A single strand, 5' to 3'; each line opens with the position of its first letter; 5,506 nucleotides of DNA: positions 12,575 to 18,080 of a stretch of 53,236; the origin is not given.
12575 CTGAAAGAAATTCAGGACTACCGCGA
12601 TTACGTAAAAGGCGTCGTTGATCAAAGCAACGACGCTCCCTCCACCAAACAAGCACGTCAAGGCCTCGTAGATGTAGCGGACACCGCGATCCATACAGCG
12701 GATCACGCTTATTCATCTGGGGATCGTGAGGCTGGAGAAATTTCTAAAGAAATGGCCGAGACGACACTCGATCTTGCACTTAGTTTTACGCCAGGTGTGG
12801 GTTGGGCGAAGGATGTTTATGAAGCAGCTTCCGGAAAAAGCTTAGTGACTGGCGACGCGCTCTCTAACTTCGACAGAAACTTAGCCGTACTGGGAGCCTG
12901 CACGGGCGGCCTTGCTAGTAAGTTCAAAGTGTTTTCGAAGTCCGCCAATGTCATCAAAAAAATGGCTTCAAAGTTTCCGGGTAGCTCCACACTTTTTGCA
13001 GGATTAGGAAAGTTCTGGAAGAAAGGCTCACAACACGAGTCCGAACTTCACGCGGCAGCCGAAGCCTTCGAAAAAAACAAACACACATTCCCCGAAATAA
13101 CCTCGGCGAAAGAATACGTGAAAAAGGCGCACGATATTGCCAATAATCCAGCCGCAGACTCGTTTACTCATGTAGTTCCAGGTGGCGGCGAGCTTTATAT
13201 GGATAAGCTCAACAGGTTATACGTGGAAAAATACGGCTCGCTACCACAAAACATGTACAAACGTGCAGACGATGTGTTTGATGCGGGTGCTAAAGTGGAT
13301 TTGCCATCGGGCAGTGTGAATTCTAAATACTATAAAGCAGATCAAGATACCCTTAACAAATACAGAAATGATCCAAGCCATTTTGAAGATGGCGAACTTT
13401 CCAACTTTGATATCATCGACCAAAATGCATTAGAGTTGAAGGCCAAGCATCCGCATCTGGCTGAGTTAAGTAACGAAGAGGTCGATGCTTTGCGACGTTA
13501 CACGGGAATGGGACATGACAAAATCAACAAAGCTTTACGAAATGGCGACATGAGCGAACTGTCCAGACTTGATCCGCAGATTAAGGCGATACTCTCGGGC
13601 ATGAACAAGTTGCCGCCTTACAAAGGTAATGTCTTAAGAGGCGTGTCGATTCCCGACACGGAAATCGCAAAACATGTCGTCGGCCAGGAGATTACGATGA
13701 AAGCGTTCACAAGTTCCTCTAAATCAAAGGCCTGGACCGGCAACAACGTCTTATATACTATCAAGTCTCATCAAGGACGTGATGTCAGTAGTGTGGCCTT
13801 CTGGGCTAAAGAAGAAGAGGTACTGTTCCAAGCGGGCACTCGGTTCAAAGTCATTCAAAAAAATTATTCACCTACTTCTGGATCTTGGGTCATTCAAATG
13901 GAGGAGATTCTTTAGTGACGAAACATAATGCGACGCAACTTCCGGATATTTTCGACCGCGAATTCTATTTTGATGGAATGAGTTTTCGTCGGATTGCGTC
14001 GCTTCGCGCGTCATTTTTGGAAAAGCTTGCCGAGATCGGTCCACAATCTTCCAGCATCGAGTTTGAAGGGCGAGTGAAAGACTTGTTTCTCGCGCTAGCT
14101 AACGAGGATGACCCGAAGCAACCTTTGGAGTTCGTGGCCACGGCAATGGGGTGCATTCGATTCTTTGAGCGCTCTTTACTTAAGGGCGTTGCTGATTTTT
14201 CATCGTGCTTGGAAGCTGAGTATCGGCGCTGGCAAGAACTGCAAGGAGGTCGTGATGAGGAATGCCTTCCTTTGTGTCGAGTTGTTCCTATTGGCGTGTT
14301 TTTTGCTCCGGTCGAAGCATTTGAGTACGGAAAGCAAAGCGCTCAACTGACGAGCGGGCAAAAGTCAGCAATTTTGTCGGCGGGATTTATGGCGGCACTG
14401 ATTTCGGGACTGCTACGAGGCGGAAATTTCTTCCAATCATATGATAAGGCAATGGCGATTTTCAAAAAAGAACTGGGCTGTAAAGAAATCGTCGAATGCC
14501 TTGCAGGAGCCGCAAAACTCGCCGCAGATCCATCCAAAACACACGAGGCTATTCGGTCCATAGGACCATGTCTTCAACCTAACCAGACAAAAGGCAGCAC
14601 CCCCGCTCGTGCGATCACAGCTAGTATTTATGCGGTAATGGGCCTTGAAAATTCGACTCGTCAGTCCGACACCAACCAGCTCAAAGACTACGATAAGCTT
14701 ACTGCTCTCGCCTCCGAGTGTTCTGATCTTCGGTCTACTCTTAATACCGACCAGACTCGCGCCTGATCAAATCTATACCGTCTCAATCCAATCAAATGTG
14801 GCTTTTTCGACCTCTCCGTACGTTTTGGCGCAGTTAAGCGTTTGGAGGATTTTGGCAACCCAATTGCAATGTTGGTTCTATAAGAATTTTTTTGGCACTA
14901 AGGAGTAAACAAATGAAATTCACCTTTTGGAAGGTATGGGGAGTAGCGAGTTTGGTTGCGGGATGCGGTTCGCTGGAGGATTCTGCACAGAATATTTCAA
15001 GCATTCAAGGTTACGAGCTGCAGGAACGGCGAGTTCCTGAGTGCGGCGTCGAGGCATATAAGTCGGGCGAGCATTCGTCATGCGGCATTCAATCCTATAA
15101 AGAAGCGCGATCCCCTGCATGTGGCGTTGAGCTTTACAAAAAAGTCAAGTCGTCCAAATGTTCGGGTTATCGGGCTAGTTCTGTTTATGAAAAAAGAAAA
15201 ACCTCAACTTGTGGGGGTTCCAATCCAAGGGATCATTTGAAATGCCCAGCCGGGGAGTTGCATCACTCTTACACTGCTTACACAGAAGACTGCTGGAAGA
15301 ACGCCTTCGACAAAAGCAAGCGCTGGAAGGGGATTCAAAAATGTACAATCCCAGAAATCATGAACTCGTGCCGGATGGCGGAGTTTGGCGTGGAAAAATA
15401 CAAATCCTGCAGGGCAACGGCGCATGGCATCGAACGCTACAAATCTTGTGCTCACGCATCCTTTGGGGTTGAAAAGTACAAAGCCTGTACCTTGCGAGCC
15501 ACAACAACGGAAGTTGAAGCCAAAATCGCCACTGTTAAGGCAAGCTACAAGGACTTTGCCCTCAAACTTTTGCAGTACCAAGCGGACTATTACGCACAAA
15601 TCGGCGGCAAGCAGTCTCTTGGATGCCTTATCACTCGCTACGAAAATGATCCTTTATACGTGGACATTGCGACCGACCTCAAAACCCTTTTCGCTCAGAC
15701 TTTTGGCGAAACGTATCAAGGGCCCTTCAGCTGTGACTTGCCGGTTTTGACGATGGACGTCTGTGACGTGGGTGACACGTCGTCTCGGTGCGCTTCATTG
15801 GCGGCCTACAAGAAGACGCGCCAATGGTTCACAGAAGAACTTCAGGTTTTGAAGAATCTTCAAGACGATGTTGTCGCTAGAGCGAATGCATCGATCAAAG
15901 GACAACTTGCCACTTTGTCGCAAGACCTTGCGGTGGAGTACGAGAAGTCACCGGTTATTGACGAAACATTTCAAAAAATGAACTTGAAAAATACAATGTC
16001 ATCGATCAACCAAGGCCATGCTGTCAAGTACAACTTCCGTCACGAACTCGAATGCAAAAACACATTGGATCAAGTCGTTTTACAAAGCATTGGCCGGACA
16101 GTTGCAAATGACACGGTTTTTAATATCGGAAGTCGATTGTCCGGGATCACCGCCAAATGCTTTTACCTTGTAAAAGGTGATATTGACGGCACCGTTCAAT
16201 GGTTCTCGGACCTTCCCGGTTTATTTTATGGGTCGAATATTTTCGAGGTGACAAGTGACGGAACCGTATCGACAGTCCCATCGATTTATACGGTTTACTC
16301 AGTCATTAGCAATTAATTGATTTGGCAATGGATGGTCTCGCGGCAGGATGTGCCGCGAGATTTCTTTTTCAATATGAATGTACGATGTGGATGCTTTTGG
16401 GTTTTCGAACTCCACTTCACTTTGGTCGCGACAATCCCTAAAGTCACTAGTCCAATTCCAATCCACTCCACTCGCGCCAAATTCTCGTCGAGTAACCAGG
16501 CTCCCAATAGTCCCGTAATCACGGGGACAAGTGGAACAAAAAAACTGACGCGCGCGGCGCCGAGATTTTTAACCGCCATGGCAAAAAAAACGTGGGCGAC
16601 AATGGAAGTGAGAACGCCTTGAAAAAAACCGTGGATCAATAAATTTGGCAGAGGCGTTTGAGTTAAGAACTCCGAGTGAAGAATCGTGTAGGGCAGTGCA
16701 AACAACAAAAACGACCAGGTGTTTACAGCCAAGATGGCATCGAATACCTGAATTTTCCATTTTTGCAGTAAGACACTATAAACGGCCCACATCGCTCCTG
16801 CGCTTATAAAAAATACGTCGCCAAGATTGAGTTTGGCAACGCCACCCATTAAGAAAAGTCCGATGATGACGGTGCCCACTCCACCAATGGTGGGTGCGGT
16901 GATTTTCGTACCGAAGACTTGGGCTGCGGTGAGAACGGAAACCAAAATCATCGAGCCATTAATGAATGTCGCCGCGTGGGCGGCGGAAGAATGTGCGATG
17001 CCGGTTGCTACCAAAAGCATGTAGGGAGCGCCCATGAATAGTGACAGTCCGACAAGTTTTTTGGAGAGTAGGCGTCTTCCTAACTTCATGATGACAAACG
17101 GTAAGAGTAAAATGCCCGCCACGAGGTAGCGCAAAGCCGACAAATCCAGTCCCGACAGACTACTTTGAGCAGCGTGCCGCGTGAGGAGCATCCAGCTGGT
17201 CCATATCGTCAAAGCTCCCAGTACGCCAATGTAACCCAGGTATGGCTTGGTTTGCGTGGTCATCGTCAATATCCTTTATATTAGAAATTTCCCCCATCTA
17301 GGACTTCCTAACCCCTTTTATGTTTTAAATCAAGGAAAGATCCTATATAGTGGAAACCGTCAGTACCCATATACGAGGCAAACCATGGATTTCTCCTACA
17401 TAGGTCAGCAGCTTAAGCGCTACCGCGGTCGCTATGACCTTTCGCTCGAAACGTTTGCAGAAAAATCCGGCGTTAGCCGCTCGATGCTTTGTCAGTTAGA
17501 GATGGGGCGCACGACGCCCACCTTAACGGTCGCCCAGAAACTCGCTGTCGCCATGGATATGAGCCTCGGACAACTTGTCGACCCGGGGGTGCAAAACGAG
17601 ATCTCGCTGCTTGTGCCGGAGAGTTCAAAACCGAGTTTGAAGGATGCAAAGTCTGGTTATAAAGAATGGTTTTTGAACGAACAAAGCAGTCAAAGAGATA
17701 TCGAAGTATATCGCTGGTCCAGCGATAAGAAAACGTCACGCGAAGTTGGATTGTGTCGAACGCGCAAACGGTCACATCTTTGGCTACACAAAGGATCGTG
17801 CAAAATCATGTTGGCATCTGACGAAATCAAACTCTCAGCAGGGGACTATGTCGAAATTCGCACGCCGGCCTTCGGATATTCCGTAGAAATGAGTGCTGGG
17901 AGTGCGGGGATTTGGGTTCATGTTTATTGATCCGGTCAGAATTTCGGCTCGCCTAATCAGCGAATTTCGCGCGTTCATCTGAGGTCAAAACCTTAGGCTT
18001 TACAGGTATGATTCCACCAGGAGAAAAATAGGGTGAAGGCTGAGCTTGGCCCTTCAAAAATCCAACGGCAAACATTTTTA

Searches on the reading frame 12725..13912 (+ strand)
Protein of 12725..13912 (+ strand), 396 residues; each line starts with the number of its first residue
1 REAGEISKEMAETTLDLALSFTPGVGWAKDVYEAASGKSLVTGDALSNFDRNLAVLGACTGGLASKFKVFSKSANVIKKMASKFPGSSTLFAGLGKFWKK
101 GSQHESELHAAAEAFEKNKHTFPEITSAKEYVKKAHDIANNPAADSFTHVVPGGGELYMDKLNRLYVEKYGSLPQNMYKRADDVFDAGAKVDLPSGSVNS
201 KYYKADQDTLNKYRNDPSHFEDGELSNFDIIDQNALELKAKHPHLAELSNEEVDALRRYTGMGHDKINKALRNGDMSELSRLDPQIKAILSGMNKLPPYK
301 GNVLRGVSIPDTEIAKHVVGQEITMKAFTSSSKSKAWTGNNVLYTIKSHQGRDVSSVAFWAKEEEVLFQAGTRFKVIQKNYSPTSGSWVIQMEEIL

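Call 17: find_homologous_proteins(query=window:12725-13912:+, max_evalue=0.001)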
Query window:12725-13912:+ (396 aa): 2 proteins with E <= 0.001 among 7662 candidates.
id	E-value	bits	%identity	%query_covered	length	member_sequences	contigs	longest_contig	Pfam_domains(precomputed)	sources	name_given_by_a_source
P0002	1.2e-12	66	39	37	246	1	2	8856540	PF03496.21,PF01129.25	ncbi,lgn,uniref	ncbi:ADP-ribosyltransferase [Nocardia sp. NBC_01388]|uniref:ADP-ribosyltransferase n=1 Tax=Nocardia 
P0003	3.4e-11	61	35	40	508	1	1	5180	PF03496.21,PF01129.25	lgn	-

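Call 42: find_encoding_contigs(protein=P0003, flank=5000, max_places=3)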
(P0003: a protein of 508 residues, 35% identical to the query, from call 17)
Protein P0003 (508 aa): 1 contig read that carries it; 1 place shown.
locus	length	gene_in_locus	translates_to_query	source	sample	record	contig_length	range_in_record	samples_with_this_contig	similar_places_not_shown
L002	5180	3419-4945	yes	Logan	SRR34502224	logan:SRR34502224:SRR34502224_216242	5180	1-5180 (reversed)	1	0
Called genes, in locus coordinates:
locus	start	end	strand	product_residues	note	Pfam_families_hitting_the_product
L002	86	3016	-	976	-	PF01381:HTH_3 (weak), PF00931:NB-ARC, PF13191:AAA_16 (weak), PF13401:AAA_22 (weak), PF25872:HTH_77 (weak), PF13424:TPR_12 (weak), PF13424:TPR_12, PF17874:TPR_MalT (weak), +4 more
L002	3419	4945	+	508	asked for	PF01129:ART, PF03496:ADPrib_exo_Tox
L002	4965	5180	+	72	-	?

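Call 100: find_encoding_contigs(protein=P0002, flank=4000, max_places=2)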
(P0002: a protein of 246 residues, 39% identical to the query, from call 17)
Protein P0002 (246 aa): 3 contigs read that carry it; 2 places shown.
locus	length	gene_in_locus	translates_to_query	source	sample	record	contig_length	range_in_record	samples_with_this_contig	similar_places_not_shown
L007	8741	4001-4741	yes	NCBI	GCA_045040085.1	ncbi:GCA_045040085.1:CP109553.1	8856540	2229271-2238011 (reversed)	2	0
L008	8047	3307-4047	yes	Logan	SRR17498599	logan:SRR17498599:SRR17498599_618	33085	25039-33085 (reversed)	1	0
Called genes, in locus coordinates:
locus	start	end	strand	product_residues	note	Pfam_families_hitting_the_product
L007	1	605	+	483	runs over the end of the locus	PF01425:Amidase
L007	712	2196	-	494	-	PF06039:Mqo, PF01266:DAO, PF01494:FAD_binding_3 (weak)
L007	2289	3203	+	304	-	PF00126:HTH_1, PF03466:LysR_substrate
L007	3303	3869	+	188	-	PF03729:DUF308 (weak)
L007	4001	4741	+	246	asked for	PF03496:ADPrib_exo_Tox, PF01129:ART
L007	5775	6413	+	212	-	PF02613:Nitrate_red_del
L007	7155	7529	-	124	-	PF01382:Avidin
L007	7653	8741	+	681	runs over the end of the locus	PF01432:Peptidase_M3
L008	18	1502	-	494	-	PF06039:Mqo, PF01266:DAO, PF01494:FAD_binding_3 (weak)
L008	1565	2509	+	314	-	PF00126:HTH_1, PF03466:LysR_substrate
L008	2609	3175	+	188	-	PF03729:DUF308 (weak)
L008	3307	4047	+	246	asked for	PF03496:ADPrib_exo_Tox, PF01129:ART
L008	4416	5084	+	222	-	PF14711:Nitr_red_bet_C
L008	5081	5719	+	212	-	PF02613:Nitrate_red_del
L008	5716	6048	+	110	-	PF02665:Nitrate_red_gam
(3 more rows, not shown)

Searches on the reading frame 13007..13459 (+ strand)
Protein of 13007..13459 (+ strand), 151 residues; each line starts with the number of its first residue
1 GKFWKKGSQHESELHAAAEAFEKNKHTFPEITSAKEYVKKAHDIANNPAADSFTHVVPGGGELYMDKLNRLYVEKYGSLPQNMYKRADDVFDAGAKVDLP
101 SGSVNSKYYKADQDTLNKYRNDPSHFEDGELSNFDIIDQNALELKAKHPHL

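Call 65: search_solved_structures(query=window:13007-13459:+, max_evalue=1, show_alignments=2)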
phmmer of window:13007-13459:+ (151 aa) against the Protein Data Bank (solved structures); distinct sequences matched with E-value up to 1: 1.
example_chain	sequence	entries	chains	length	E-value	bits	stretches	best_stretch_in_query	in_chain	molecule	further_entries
8ey4_A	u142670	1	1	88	2e-06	31.6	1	22-86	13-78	PT-VENN domain-containing protein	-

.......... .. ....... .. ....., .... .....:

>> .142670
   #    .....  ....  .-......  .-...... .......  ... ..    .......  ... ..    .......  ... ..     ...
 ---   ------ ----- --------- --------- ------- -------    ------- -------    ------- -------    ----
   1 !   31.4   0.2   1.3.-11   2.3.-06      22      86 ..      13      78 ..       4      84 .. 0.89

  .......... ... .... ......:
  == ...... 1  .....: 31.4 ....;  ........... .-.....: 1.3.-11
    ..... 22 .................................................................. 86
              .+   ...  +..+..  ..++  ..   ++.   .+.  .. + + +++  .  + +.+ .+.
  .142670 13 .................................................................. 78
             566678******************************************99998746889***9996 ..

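Call 81: search_protein_families(library=pfam, proteins=[window:13007-13459:+], max_evalue=1)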
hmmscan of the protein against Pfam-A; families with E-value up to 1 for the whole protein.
window:13007-13459:+ (151 aa): 1 family
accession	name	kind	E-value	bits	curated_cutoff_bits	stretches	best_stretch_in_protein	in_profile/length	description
PF16987.10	KIX_2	-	0.22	11.9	25.6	1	6-41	32-65/83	KIX domain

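Call 96: search_dna_similar(query=window:13007-13459:+, collection=plasmids, mode=protein, max_evalue=0.001, max_rows=15)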
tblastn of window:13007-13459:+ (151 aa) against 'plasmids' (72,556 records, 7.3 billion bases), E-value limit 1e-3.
No match.

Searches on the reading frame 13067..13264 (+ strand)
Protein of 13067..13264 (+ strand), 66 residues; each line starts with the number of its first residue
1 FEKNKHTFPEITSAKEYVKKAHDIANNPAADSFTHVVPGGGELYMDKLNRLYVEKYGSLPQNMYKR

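Call 103: search_protein_families(library=pfam, proteins=[window:13067-13264:+], max_evalue=10)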
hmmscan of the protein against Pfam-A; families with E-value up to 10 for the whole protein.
window:13067-13264:+ (66 aa): 0 families

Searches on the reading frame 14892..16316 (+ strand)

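Call 3: search_protein_families(library=pfam, proteins=[window:14892-16316:+], max_evalue=0.1)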
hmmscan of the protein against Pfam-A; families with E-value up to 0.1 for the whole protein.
window:14892-16316:+ (474 aa): 2 families
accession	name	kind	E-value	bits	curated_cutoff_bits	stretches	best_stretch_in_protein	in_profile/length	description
PF09568.16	RE_MjaI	-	0.0096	16.2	22.7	1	299-409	28-137/164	MjaI restriction endonuclease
PF06160.17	EzrA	-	0.082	11.6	39.6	0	310-364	258-312/557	Septation ring formation regulator, EzrA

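Call 4: search_protein_families(library=ncbifam, proteins=[window:14892-16316:+], max_evalue=0.1)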
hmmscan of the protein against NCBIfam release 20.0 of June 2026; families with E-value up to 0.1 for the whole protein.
window:14892-16316:+ (474 aa): 0 families

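Call 36: search_protein_families(library=padloc, proteins=[window:14913-16316:+], max_evalue=0.01)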
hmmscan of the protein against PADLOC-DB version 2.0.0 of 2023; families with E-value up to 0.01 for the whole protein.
window:14913-16316:+ (467 aa): 0 families

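Call 37: search_protein_families(library=phrogs, proteins=[window:14913-16316:+], max_evalue=0.01)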
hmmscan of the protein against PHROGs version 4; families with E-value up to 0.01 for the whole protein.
window:14913-16316:+ (467 aa): 0 families

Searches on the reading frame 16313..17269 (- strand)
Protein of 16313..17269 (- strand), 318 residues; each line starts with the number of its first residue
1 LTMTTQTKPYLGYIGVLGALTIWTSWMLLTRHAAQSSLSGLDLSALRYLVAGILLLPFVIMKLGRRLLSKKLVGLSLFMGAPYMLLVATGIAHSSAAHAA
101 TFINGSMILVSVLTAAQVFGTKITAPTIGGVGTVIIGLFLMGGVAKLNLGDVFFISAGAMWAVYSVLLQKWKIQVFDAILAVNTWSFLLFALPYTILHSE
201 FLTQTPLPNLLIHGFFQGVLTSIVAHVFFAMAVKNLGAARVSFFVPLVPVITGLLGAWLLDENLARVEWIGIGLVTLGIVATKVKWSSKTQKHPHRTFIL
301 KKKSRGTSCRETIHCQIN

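Call 20: search_protein_families(library=pfam, proteins=[window:16313-17269:-], max_evalue=0.001)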
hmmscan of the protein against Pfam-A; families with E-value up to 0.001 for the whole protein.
window:16313-17269:- (318 aa): 1 family
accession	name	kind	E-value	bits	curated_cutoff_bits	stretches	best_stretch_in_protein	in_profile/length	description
PF00892.27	EamA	-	1.7e-27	96.8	28.2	2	149-280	2-131/135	EamA-like transporter family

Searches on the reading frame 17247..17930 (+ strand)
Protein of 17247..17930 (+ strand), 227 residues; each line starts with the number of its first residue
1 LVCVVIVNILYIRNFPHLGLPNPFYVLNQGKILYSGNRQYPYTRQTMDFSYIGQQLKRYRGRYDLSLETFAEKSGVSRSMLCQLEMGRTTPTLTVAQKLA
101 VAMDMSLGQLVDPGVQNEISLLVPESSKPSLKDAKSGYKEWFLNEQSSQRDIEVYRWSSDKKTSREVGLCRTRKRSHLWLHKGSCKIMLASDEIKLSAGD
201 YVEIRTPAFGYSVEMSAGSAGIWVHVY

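Call 20: search_protein_families(library=pfam, proteins=[window:17247-17930:+], max_evalue=0.001)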
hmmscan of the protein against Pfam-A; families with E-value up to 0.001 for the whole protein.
window:17247-17930:+ (227 aa): 2 families
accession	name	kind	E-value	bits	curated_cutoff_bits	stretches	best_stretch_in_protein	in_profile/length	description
PF01381.28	HTH_3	-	8.5e-11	42.2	23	1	56-108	1-53/55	Helix-turn-helix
PF13560.12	HTH_31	-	7.8e-08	33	27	1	53-106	3-57/64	Helix-turn-helix domain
